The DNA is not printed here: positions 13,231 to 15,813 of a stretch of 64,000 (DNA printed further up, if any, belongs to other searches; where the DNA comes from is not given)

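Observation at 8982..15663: Arn-like amino-sugar operon ending in an STT3/AglB-family enzyme whose WWDYG box is replaced by HPNLG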

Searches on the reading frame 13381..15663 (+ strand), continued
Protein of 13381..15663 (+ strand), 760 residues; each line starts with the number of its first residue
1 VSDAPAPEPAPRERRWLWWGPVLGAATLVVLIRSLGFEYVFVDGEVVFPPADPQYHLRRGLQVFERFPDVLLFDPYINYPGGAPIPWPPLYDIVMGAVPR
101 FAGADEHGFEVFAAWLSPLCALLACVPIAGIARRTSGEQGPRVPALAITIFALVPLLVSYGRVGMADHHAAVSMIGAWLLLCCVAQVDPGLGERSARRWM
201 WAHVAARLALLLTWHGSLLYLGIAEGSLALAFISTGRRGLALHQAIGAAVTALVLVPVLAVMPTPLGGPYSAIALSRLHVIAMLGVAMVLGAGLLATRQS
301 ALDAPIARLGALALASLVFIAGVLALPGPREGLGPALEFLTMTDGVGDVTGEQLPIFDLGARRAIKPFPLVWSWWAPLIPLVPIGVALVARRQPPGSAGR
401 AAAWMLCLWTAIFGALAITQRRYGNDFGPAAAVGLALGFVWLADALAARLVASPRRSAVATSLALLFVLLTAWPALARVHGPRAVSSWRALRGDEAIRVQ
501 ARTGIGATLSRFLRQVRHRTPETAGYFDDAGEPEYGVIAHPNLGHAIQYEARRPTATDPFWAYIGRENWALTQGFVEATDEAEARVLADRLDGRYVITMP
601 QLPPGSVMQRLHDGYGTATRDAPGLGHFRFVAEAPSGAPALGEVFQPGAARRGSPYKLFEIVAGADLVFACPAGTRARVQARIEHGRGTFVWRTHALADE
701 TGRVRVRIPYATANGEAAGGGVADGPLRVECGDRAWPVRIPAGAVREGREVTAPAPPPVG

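Call 26: predict_structure(alignment_id=A1)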
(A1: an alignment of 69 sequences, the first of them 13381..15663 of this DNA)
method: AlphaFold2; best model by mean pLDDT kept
length: 760 residues; sequences in the alignment: 69
mean_pLDDT: 94.6   pTM: 0.93
mean pLDDT of the five models: 94.6, 93.8, 93.6, 93.1, 93.0
residues with pLDDT >= 90: 680; 70-90: 61; 50-70: 14; < 50: 5
segments of 3 or more residues with pLDDT < 50: 1-4
pLDDT, mean of each block of 10 residues (from residue 1): 55 80 98 98 97 97 97 96 94 98 98 98 98 94 98 98 98 98 98 97 98 96 98 97 98 98 94 96 98 93 92 97 97 92 84 93 93 98 97 96 98 97 97 98 97 95 98 98 98 97 96 97 92 97 97 96 94 98 98 98 96 96 96 94 82 92 97 96 91 97 97 71 91 94 95 78
secondary structure, 60 per line:
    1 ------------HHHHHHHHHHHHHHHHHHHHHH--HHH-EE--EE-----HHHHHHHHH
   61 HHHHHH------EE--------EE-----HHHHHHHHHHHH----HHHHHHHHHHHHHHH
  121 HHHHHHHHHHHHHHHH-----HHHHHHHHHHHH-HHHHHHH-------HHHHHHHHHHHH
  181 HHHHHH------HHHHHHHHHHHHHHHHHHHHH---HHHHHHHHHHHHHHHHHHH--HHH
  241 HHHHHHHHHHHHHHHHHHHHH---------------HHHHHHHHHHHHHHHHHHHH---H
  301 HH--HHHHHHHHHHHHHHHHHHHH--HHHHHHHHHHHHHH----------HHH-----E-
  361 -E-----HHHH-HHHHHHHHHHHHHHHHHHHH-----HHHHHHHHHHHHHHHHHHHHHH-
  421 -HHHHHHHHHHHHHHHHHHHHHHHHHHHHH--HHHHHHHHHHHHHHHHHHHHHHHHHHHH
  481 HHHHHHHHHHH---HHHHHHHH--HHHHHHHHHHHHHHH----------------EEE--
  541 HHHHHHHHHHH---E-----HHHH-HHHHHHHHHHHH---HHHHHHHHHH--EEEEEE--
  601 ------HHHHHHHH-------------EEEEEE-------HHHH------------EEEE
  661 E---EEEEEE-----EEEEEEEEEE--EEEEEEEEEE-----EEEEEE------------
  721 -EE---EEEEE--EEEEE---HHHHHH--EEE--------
elements in order (helices of 4 or more, strands of 3 or more residues): H13-34 H52-66 H90-101 H106-136 H142-153 H155-161 H169-186 H193-213 H217-235 H238-261 H277-296 H305-324 H327-340 H368-371 H373-392 H398-419 H422-450 H453-491 H495-502 H505-519 E536-538 H541-551 H561-564 H566-577 H581-590 E593-598 H607-614 E628-633 H641-644 E657-661 E665-670 E676-685 E688-697 E703-708 E727-731 E734-738 H742-747 E750-752

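Call 30: fold_search(model_id=the predicted structure, library=pdb)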
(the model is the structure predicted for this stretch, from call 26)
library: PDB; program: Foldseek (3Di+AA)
matches with E <= 10: 577; with E <= 0.001: 29
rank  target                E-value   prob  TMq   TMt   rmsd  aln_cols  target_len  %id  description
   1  7e9s_A                7.2e-29  1.00  0.76  0.67   6.7       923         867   17  Archaeal oligosaccharyltransferase AglB from Archaeoglobus fulgidus in complex with an inhibitory peptide and a dolich (released 2021-09-08)
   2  3waj                  1.2e-26  1.00  0.70  0.68   7.2       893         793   17  Crystal structure of the Archaeoglobus fulgidus oligosaccharyltransferase (O29867_ARCFU) complex with Zn and sulfate (released 2013-10-30)
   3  3wak                  1.8e-26  1.00  0.75  0.67   6.4       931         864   17  Crystal structure of the Archaeoglobus fulgidus oligosaccharyltransferase (O29867_ARCFU) in the apo form (released 2013-10-30)
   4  5gmy_A                7.3e-26  1.00  0.71  0.64   8.5       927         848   16  Crystal structure of the Archaeoglobus fulgidus oligosaccharyltransferase (O29867_ARCFU) tethered with an acceptor pep (released 2017-02-01)
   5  9n9j_I                6.6e-14  1.00  0.57  0.61   7.2       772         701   14  Structure of a GRP94 folding intermediate engaged with a CCDC134- and FKBP11-bound secretory translocon (released 2025-11-19)
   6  8agc_A                2.6e-13  1.00  0.57  0.62   5.9       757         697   13  Structure of yeast oligosaccharylransferase complex with lipid-linked oligosaccharide and non-acceptor peptide bound (released 2022-12-07)
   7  8pn9_A                4.1e-13  1.00  0.49  0.56  10.9       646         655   14  Structure of human oligosaccharyltransferase OST-A complex bound to NGI-1 (released 2024-05-08)
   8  8b6l_I                4.3e-13  1.00  0.58  0.64   6.8       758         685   13  Subtomogram average of the human Sec61-TRAP-OSTA-translocon (released 2022-12-07)
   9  6s7t_A                8.3e-13  1.00  0.58  0.62   6.3       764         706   12  Cryo-EM structure of human oligosaccharyltransferase complex OST-B (released 2019-12-18)
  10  8age_A                1.3e-12  1.00  0.50  0.59  10.1       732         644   12  Structure of yeast oligosaccharylransferase complex with acceptor peptide bound (released 2022-12-07)
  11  7oci_F                1.9e-12  1.00  0.50  0.58  11.4       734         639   12  Cryo-EM structure of yeast Ost6p containing oligosaccharyltransferase complex (released 2022-02-16)
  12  8agb_A                1.2e-11  1.00  0.47  0.54  12.2       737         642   14  Structure of yeast oligosaccharylransferase complex with lipid-linked oligosaccharide bound (released 2022-12-07)
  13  6ezn_F                1.7e-11  1.00  0.50  0.58  11.9       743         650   13  Cryo-EM structure of the yeast oligosaccharyltransferase (OST) complex (released 2018-01-17)
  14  6ftg_5                2.7e-11  1.00  0.48  0.56  11.2       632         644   15  Subtomogram average of OST-containing ribosome-translocon complexes from canine rough microsomal membranes (released 2018-03-21)
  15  6s7o_A                3.2e-11  1.00  0.48  0.54  11.1       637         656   15  Cryo-EM structure of human oligosaccharyltransferase complex OST-A (released 2019-12-18)
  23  5f15                  1.2e-06  1.00  0.37  0.49  13.5       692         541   14  Crystal Structure of ArnT from Cupriavidus metallidurans bound to Undecaprenyl phosphate (released 2016-02-17)
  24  5ezm                  1.7e-06  1.00  0.39  0.52  13.0       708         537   14  Crystal Structure of ArnT from Cupriavidus metallidurans in the apo state (released 2016-02-17)
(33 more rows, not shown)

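Call 32: find_encoding_contigs(protein=P0001, flank=1000, max_places=2)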
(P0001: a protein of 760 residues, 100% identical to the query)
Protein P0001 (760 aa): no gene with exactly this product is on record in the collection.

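Call 34: list_cluster_members(proteins=[P0001, P0073, P0017])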
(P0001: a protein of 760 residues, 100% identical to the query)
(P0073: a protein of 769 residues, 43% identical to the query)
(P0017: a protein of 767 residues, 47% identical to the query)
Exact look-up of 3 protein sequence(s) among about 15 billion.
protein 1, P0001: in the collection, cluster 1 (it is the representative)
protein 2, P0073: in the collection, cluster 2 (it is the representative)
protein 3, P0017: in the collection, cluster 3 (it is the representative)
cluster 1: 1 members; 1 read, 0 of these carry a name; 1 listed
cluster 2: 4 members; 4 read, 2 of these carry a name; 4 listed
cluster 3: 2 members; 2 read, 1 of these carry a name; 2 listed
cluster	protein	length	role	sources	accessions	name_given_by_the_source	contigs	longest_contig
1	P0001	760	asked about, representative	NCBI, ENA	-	-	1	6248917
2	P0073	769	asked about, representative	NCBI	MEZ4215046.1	MAG: hypothetical protein R3E88_01080 [Myxococcota bacterium]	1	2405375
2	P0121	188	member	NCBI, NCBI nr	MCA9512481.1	MAG: hypothetical protein KC560_17355, partial [Myxococcales bacterium] | hypothetical protein [Myxococcales bacterium]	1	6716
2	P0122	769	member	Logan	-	-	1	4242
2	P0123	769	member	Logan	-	-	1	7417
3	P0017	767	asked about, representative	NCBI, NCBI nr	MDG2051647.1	MAG: STT3 domain-containing protein [Myxococcota bacterium] | STT3 domain-containing protein [Myxococcota bacterium]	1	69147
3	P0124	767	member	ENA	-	-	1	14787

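Call 39: search_protein_representatives(alignment_id=A1)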
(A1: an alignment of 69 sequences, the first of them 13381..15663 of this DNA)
Query: 69 sequences, 740 profile positions. Proteins with E-value up to 0.001 (for the whole library): 5557; up to 1e-10: 3855; up to 1e-30: 1837. The best 150 are listed.
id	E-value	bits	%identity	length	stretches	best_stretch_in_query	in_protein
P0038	8.1e-295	996.4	-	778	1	5-737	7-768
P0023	1.5e-292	988.9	-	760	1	10-737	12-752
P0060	1.5e-290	982.2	-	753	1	8-737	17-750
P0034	2.6e-289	978.2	-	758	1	6-737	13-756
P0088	1.7e-278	942.4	-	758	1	6-736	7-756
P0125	2.7e-275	931.8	-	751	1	9-737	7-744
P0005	3.0e-274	928.4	-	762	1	9-737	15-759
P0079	3.0e-272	921.7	-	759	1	9-736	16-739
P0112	1.2e-269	913.1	-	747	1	12-738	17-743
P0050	1.1e-268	910.0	-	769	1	8-737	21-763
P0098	6.5e-264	894.2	-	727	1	13-738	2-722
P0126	7.5e-264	894.0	-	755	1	9-737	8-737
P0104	7.8e-258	874.1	-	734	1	9-737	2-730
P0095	8.6e-255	864.0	-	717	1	7-737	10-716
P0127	1.7e-254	863.1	-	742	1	8-735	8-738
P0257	1.0e-129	450.5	-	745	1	9-736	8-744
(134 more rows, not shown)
